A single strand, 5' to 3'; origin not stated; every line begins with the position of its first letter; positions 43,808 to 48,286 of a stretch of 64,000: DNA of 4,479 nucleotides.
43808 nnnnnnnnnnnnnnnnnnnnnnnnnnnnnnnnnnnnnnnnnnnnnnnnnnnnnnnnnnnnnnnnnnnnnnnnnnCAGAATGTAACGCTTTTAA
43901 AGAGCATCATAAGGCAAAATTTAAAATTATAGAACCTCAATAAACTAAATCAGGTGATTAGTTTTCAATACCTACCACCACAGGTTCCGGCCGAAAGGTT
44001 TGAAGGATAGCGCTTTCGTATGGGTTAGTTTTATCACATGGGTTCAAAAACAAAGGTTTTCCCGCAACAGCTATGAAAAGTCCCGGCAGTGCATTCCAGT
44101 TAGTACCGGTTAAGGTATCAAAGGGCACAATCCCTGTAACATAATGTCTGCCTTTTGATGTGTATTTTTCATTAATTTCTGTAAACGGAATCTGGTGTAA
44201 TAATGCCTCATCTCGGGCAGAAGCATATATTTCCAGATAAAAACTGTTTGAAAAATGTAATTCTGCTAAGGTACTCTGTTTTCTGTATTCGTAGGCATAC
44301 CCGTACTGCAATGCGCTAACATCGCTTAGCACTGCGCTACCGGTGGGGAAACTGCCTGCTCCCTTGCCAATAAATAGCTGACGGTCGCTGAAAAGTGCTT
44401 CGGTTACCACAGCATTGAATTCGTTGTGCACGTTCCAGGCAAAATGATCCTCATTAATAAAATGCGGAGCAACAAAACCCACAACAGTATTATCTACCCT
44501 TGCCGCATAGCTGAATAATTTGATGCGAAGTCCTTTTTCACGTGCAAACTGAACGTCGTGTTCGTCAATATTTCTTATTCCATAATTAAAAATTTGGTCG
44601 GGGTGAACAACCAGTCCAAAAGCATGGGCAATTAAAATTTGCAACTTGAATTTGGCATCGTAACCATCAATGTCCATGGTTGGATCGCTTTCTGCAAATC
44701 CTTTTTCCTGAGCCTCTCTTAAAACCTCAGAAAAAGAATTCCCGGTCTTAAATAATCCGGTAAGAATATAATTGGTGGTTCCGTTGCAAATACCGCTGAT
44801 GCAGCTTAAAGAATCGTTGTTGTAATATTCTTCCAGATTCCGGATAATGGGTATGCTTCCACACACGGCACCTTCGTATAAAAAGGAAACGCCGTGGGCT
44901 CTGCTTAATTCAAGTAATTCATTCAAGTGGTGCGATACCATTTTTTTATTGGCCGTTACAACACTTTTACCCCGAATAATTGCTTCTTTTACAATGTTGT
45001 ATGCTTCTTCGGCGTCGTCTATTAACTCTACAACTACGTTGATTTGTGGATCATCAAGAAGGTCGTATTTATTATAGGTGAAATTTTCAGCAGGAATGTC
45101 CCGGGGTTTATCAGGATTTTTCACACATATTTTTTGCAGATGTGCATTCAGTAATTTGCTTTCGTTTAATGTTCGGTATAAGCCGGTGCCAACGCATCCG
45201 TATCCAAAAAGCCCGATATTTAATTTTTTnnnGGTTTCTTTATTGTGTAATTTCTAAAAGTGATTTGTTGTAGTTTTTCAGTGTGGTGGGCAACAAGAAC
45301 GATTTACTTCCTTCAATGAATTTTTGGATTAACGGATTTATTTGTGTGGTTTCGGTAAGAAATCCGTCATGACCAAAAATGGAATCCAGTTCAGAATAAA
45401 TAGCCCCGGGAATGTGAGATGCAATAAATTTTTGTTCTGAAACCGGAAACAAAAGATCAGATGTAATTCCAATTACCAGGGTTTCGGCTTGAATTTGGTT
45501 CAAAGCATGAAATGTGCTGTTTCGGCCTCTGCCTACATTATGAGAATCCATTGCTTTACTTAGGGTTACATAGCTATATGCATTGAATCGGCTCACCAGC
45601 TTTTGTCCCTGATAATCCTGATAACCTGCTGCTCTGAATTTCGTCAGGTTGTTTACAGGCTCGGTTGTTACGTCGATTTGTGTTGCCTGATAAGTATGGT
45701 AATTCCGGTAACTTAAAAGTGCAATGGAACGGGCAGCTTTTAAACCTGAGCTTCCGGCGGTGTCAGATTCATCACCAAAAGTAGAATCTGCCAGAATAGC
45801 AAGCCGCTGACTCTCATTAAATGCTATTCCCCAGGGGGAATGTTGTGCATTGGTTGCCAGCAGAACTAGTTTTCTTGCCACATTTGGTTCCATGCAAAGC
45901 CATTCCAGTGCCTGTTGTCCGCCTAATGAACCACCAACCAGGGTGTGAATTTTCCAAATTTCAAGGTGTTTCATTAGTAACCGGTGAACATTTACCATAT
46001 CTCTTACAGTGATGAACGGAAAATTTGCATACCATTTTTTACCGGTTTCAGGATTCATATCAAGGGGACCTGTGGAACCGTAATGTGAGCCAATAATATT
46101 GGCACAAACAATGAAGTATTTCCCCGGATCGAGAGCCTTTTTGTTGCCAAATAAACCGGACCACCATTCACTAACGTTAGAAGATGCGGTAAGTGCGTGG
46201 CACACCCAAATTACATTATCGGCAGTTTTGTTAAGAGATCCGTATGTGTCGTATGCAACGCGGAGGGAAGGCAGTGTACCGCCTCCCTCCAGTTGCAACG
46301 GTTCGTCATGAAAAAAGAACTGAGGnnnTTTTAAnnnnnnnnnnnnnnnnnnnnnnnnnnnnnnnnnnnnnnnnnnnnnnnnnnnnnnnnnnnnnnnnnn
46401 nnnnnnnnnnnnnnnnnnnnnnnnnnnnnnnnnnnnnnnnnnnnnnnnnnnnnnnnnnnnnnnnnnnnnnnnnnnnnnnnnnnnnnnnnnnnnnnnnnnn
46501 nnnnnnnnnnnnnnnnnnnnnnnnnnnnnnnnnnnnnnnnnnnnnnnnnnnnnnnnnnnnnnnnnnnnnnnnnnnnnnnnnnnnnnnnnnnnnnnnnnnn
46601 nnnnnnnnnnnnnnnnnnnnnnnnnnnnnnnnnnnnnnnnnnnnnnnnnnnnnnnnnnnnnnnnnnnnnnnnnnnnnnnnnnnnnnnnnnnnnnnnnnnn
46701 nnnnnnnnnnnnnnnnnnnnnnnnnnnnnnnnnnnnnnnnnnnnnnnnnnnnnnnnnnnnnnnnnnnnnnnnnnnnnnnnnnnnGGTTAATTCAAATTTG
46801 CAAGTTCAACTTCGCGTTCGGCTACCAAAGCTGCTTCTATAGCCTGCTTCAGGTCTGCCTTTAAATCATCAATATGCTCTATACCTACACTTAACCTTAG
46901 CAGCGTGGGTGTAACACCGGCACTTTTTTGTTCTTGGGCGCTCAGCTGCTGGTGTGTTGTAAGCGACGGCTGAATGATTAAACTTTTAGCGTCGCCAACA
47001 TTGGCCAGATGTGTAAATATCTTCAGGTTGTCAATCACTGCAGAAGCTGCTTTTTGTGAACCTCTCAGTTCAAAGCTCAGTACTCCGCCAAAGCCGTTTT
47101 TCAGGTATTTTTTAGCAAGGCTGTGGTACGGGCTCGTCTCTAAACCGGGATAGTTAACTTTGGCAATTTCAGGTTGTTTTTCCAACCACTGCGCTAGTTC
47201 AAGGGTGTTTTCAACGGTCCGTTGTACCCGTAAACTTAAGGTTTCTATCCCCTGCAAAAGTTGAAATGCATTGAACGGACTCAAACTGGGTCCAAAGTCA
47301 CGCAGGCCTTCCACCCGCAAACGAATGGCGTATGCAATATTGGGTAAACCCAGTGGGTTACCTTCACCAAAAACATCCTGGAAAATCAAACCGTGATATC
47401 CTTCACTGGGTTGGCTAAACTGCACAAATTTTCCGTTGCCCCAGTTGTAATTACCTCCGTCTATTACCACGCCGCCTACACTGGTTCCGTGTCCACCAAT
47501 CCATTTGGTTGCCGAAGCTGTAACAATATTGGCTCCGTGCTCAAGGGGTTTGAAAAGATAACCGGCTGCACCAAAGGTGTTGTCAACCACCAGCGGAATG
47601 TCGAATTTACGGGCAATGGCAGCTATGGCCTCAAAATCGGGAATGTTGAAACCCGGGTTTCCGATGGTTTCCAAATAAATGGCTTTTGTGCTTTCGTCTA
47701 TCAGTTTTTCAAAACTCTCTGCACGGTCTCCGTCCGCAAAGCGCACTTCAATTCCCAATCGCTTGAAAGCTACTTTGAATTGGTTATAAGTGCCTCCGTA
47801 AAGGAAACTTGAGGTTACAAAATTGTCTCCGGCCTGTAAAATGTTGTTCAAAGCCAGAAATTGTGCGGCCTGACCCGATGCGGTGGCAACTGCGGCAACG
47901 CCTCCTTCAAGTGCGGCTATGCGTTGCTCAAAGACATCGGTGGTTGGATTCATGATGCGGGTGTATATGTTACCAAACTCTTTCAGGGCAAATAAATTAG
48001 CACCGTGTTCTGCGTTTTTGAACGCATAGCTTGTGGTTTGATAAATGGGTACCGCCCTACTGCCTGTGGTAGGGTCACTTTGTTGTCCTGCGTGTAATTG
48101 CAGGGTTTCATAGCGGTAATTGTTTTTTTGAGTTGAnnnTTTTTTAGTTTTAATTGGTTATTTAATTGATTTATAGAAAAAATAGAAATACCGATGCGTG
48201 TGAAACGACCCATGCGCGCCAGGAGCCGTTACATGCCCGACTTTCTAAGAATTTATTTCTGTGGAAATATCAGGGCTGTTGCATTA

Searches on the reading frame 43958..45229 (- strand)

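Call 22: search_protein_families(library=pfam, proteins=[window:43958-45229:-], max_evalue=0.001)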
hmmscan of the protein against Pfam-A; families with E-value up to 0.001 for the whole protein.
window:43958-45229:- (423 aa): 2 families
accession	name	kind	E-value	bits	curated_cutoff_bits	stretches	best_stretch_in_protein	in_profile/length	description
PF00742.24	Homoserine_dh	-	4.5e-50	170.3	22.9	1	127-304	1-172/173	Homoserine dehydrogenase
PF03447.22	NAD_binding_3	-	1.1e-14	55.5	24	1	9-119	1-116/116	Homoserine dehydrogenase, NAD binding domain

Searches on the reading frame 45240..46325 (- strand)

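Call 78: search_protein_families(library=pfam, proteins=[window:45240-46325:-], max_evalue=0.0001)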
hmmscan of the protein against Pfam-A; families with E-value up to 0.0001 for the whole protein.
window:45240-46325:- (361 aa): 1 family
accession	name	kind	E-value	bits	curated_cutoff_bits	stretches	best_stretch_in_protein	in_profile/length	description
PF00561.26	Abhydrolase_1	-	1.1e-16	61.7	25.8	1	38-325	2-244/245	alpha/beta hydrolase fold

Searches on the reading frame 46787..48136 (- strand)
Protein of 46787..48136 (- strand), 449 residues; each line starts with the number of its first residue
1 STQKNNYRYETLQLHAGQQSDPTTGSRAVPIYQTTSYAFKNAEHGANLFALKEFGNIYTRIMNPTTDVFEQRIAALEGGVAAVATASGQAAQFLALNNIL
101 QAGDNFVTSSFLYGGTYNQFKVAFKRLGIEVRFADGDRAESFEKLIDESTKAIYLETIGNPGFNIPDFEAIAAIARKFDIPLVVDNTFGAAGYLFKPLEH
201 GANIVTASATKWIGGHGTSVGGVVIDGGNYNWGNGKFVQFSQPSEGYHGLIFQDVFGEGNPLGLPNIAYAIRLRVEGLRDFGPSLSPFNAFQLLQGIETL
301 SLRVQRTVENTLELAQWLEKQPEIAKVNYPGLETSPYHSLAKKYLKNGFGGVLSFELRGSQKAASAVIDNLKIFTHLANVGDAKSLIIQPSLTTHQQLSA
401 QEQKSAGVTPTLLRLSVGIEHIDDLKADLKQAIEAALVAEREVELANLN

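Call 78: search_protein_families(library=pfam, proteins=[window:46787-48136:-], max_evalue=0.0001)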
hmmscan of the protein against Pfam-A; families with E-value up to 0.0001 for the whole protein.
window:46787-48136:- (449 aa): 4 families
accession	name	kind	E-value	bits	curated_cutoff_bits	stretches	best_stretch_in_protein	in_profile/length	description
PF01053.26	Cys_Met_Meta_PP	-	3.3e-137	457.5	27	1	10-433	1-380/381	Cys/Met metabolism PLP-dependent enzyme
PF01041.23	DegT_DnrJ_EryC1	-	1.1e-08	35.1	19.8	1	62-186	22-146/360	DegT/DnrJ/EryC1/StrS aminotransferase family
PF00155.27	Aminotran_1_2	-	1.5e-06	28.1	19.7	1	66-225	44-233/361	Aminotransferase class I and II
PF00266.25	Aminotran_5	-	2e-05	24.2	21.5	1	88-220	70-210/371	Aminotransferase class-V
